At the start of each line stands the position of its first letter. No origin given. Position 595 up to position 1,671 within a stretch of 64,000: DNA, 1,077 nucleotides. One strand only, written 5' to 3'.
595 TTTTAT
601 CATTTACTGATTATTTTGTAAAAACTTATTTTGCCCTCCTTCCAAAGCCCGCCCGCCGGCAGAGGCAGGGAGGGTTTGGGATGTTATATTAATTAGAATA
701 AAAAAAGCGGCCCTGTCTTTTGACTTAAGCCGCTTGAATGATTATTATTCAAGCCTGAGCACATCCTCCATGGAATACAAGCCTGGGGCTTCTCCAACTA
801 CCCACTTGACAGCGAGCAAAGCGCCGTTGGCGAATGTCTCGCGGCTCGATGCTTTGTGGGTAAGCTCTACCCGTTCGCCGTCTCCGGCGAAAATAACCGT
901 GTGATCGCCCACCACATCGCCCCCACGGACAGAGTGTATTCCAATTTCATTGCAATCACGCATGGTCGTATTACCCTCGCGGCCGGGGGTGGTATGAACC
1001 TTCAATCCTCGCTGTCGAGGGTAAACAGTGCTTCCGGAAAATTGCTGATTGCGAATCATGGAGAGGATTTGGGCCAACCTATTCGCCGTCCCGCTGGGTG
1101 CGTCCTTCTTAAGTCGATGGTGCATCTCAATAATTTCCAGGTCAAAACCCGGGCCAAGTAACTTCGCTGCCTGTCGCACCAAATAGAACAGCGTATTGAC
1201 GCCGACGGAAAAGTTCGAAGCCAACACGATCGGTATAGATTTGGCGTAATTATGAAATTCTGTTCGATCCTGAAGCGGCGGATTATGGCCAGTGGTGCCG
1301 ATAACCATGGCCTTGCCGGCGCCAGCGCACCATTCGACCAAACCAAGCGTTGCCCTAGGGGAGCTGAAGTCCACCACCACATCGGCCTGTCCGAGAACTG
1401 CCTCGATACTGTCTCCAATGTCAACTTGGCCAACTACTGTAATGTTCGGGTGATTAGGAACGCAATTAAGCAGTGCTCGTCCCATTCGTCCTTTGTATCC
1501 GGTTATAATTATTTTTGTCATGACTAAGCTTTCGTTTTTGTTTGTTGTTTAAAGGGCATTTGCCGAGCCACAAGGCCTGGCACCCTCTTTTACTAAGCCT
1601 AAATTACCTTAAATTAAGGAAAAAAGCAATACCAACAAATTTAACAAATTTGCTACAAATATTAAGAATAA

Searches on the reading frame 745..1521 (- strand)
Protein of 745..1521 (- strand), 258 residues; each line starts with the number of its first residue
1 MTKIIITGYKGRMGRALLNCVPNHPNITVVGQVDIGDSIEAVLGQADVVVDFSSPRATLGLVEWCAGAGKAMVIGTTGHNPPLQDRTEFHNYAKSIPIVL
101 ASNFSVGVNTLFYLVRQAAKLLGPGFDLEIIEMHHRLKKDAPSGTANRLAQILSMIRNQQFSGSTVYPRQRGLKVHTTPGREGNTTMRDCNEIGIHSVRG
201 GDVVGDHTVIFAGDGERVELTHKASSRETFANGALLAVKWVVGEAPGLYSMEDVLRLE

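Call 67: find_encoding_contigs(protein=window:745-1521:-, flank=10000, max_places=2)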
Protein window:745-1521:- (258 aa): 2 contigs read that carry it; 2 places shown.
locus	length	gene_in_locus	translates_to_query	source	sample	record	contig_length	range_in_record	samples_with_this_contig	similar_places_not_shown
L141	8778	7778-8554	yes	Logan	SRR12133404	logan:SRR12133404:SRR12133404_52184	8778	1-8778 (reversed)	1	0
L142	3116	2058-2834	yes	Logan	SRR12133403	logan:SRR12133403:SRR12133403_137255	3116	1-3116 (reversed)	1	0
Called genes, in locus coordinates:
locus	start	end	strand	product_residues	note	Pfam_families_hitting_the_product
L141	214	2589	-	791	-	PF01326:PPDK_N, PF00391:PEP-utilizers, PF02896:PEP-utilizers_C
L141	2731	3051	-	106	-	PF09685:MamF_MmsF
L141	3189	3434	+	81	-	-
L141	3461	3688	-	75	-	-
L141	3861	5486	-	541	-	PF02952:Fucose_iso_C (weak)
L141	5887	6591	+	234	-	PF00215:OMPdecase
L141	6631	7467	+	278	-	-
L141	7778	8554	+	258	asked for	PF01113:DapB_N, PF05173:DapB_C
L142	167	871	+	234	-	PF00215:OMPdecase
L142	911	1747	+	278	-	-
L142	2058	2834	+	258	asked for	PF01113:DapB_N, PF05173:DapB_C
